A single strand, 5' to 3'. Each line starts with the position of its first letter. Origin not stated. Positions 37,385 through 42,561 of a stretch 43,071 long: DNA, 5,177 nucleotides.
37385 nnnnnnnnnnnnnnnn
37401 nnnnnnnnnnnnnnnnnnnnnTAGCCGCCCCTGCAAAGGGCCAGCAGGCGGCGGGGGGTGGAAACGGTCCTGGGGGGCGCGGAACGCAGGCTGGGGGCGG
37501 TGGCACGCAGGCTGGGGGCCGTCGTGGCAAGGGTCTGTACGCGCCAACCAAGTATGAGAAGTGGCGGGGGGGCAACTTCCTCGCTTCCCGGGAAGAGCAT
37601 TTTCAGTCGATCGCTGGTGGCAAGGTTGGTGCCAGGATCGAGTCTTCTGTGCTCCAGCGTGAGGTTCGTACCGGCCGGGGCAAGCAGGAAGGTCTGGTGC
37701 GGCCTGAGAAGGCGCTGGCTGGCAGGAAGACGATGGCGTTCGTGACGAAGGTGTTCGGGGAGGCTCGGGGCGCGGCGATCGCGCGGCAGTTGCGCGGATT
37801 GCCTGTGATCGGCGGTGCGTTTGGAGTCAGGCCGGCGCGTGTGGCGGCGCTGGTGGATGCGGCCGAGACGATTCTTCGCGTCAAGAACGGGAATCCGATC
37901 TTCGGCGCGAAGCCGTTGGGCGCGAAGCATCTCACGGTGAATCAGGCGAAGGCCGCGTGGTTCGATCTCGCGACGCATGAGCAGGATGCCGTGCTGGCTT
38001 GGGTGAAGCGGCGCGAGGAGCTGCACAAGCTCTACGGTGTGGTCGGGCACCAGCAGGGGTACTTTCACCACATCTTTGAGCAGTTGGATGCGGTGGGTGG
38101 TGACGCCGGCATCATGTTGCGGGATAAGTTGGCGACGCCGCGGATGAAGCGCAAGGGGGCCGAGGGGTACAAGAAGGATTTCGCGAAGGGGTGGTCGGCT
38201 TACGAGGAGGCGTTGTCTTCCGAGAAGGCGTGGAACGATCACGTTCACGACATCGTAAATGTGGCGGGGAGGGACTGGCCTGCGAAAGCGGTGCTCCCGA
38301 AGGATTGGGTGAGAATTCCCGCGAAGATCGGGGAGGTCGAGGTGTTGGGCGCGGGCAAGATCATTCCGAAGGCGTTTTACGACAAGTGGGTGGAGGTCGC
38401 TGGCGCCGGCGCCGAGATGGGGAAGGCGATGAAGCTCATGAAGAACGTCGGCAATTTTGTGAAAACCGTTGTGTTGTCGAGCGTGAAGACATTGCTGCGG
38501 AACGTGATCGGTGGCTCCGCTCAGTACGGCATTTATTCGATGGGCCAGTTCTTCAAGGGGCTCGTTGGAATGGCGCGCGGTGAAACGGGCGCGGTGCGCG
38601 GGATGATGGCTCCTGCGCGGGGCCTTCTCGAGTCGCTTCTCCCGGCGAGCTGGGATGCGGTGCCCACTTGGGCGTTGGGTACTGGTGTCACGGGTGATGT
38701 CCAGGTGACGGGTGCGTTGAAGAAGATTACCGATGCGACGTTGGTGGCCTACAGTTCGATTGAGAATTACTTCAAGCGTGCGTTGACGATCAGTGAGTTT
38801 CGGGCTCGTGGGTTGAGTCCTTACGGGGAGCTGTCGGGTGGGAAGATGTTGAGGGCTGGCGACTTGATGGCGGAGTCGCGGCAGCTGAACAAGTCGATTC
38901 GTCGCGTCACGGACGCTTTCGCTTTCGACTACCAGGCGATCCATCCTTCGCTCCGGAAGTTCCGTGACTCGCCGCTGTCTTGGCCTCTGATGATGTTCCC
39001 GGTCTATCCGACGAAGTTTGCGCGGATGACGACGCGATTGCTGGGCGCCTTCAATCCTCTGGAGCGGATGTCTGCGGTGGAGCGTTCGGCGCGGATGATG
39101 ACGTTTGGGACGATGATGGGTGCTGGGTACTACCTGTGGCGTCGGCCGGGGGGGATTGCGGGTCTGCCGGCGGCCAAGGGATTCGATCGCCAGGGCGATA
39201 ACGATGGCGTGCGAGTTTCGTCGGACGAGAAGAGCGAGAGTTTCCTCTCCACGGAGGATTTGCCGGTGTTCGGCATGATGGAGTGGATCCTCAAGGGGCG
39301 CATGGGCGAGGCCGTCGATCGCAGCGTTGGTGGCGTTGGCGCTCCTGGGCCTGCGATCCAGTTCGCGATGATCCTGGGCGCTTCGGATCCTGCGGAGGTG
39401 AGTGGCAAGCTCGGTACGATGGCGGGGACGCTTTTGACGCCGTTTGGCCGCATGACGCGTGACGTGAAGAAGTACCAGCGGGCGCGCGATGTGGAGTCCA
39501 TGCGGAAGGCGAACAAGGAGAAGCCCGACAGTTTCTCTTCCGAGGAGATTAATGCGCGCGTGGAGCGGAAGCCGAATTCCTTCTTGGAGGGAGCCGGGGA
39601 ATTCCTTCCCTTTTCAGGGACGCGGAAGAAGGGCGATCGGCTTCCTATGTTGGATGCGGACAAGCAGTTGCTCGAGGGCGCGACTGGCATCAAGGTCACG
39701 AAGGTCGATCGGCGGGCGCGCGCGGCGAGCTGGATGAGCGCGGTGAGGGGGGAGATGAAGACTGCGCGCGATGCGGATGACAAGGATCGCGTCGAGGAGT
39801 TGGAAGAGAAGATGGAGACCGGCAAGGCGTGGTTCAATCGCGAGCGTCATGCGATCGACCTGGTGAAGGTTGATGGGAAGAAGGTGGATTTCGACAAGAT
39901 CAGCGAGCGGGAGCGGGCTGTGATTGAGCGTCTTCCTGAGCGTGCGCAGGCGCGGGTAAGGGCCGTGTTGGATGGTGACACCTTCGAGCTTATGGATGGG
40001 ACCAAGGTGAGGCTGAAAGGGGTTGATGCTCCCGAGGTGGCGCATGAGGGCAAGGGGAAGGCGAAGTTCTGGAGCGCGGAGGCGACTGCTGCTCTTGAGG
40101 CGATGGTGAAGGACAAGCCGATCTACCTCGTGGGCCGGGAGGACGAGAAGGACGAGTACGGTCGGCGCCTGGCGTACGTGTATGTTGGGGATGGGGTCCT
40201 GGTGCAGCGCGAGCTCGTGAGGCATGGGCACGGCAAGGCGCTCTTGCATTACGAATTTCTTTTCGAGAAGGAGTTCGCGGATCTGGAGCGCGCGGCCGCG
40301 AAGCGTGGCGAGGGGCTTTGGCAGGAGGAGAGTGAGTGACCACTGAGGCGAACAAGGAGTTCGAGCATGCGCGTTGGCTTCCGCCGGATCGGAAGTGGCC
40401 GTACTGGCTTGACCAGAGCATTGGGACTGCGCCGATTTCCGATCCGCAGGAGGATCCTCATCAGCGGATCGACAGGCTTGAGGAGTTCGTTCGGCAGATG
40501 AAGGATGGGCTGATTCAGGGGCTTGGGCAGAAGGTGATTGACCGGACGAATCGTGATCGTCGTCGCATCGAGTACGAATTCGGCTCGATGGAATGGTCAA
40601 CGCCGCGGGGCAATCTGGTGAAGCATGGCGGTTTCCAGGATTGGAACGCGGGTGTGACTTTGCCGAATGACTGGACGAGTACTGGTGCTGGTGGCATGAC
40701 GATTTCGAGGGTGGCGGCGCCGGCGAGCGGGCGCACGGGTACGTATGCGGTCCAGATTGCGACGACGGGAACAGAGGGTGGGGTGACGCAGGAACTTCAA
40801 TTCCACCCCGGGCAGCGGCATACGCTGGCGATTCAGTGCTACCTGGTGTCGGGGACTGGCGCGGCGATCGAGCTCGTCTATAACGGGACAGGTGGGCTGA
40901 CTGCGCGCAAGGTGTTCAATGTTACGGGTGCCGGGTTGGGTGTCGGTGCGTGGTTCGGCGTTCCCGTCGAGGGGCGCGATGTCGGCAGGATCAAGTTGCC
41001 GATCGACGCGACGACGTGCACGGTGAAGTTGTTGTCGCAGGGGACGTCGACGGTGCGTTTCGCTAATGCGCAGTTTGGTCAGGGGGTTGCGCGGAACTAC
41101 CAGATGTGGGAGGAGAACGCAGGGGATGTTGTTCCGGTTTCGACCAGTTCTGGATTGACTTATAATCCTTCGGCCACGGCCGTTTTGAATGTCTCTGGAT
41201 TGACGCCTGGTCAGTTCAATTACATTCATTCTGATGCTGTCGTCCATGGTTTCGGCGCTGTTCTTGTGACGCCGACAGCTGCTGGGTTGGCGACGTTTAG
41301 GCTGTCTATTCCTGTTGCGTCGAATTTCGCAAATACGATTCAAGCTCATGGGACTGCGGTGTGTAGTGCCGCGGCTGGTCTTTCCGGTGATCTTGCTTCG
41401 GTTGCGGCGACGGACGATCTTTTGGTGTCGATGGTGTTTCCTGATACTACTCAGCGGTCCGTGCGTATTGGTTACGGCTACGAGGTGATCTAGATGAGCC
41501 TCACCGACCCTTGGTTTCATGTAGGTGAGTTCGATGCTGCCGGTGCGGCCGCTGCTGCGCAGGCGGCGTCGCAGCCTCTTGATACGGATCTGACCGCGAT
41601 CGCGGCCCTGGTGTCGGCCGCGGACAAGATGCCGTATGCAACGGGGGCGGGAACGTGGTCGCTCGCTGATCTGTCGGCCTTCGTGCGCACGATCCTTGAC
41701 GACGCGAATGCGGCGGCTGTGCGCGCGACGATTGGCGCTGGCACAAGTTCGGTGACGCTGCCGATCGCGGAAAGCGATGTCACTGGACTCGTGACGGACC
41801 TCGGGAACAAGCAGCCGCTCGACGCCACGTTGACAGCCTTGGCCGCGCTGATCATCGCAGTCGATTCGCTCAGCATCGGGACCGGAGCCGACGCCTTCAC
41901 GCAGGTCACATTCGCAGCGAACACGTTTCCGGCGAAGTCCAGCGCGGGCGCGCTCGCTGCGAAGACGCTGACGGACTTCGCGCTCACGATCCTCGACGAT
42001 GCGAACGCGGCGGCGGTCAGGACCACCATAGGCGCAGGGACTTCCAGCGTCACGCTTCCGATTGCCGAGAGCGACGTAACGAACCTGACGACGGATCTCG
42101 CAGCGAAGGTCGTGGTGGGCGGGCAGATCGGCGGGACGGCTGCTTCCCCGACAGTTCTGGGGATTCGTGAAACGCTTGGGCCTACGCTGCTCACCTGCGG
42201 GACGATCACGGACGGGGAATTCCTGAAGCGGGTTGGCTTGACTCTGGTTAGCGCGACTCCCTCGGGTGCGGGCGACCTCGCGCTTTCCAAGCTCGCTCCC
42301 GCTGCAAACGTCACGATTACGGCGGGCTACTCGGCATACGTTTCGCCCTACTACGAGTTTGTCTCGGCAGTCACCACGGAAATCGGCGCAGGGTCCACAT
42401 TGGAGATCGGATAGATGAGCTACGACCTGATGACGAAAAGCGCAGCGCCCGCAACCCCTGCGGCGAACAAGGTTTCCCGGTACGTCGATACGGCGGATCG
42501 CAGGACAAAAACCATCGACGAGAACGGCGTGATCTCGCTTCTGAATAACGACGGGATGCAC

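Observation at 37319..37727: The -1 frame is open and coding-like across the stop of the 1057-aa ORF, with no start codon for 225 nt: possible frameshift fusion into a protein of about 2000 aa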

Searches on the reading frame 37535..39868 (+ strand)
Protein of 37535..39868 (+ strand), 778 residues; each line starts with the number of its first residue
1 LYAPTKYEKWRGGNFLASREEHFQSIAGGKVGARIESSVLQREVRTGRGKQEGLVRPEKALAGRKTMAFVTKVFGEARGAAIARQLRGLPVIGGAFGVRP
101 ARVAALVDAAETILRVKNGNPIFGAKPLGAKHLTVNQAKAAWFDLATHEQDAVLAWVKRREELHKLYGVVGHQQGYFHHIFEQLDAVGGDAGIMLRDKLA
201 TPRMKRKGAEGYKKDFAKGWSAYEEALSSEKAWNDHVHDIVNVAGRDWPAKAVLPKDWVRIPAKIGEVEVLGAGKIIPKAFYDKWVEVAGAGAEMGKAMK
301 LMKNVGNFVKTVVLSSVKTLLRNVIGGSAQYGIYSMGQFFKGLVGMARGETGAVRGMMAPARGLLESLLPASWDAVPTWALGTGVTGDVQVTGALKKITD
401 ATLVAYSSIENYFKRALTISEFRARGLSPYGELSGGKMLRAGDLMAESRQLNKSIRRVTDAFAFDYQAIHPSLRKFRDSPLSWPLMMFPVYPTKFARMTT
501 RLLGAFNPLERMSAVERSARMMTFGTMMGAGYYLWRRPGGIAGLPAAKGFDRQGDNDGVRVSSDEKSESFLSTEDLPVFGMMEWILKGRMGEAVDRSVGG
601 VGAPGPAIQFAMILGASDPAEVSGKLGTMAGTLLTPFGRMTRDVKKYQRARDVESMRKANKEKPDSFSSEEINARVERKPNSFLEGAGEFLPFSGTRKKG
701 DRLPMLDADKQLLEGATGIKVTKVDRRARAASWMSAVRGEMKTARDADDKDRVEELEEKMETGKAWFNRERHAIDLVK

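Call 15: find_homologous_proteins(query=window:37535-39868:+, max_evalue=0.001)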
Query window:37535-39868:+ (778 aa): 3 proteins with E <= 0.001 among 8000 candidates.
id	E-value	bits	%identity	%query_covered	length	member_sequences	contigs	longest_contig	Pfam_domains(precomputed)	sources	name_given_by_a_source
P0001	0.0e+0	1598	100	92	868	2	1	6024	PF00565.24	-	-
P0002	1.3e-238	812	51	100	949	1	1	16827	PF00565.24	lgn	-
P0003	3.4e-27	113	27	54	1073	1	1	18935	-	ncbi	-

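Call 17: find_encoding_contigs(protein=P0002, flank=10000)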
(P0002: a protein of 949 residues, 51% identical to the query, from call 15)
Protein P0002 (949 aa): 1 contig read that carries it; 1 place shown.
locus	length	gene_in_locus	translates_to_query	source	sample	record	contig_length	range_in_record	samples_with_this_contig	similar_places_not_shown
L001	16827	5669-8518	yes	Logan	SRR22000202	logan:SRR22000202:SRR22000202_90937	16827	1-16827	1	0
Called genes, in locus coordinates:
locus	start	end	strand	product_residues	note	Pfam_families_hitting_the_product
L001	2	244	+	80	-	?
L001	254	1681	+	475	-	-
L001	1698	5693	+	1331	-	-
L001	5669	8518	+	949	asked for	PF00565:SNase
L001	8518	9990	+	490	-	-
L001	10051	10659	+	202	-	-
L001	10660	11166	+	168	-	-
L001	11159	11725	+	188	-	-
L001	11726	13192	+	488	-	PF01551:Peptidase_M23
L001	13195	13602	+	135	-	-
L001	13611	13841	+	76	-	-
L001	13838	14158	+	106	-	-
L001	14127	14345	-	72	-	-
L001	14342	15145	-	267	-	-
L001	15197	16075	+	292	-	-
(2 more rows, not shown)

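Call 18: find_encoding_contigs(protein=P0003, flank=10000)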
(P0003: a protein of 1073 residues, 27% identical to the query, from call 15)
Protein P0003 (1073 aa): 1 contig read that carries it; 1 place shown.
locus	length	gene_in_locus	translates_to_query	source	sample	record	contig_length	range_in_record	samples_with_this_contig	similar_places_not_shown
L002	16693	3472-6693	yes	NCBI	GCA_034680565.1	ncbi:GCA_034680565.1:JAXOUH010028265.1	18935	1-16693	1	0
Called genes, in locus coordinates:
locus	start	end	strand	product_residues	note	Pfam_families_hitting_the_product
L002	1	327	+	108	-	?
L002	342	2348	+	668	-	-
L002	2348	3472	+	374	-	-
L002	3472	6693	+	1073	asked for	-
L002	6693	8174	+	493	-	-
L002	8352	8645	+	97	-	-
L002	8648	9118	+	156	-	PF00989:PAS (faint), PF08447:PAS_3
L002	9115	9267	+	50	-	-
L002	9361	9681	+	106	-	PF13539:Peptidase_M15_4 (weak)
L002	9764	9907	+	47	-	-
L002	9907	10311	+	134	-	-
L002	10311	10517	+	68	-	-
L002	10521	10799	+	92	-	-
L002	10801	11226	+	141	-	-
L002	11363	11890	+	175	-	PF13482:RNase_H_2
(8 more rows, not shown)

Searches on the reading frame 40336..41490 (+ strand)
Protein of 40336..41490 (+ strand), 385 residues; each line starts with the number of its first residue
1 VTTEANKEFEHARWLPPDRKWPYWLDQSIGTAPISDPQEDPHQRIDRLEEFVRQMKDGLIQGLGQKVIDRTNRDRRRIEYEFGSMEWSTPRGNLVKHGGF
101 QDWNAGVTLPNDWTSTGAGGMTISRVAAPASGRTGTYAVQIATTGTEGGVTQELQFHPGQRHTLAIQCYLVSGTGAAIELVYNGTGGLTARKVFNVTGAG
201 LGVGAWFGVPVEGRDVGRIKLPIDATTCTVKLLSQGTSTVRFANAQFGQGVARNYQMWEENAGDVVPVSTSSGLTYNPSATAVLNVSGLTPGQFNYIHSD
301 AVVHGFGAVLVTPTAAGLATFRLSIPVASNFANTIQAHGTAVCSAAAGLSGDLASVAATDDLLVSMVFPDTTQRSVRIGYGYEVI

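Call 7: search_protein_families(library=pfam, proteins=[window:40336-41490:+], max_evalue=0.01)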
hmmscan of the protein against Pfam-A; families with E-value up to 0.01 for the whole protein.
window:40336-41490:+ (385 aa): 0 families

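Call 8: search_protein_families(library=phrogs, proteins=[window:40336-41490:+], max_evalue=0.01)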
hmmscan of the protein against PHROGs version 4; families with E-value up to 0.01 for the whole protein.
window:40336-41490:+ (385 aa): 0 families

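Call 59: find_related_loci(query=A3, collection=viral_contigs, flank=10000)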
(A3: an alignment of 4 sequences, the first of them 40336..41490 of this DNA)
Query A3 (385 aa) in viral_contigs; peptide patterns used: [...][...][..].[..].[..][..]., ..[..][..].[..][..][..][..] (x = any residue, [..] = any of these).
41 stretches matched a pattern, but none encodes a relative of the query by tblastn (E <= 1e-3).

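Call 60: find_related_loci(query=A3, collection=genome_contigs, flank=10000)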
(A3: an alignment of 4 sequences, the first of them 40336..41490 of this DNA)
Query A3 (385 aa) in genome_contigs; peptide patterns used: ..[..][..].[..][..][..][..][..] (x = any residue, [..] = any of these).
83 stretches matched a pattern, but none encodes a relative of the query by tblastn (E <= 1e-3).

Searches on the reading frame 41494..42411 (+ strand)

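Call 7: search_protein_families(library=pfam, proteins=[window:41494-42411:+], max_evalue=0.01)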
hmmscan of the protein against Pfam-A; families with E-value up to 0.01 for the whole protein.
window:41494-42411:+ (306 aa): 0 families

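Call 8: search_protein_families(library=phrogs, proteins=[window:41494-42411:+], max_evalue=0.01)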
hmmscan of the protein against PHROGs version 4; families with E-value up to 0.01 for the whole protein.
window:41494-42411:+ (306 aa): 10 families
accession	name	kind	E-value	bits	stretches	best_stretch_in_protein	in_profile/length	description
phrog_2631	-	tail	6.6e-12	45.8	2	16-84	409-477/644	tail fiber protein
phrog_36707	-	tail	3.7e-11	44.3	1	23-87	109-173/288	tail fiber protein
phrog_454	-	tail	4.3e-08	32.7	1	22-86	429-496/1376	tail fiber protein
phrog_7032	-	tail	5.6e-07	29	2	16-76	314-375/866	tail fiber protein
phrog_24607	-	tail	5.9e-07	29.3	1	14-95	84-166/674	tail protein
phrog_2097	-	tail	8e-05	22.6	1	16-87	145-212/644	tail fiber protein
phrog_24210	-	tail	0.00025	21.6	1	23-82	67-126/303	tail fiber protein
phrog_11303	-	tail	0.0006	20.7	1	19-86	83-150/231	tail fiber protein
phrog_30701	-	unknown function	0.00076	20.3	0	151-200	57-105/188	-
phrog_2282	-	tail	0.0039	17.3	0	14-215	109-246/547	tail fiber protein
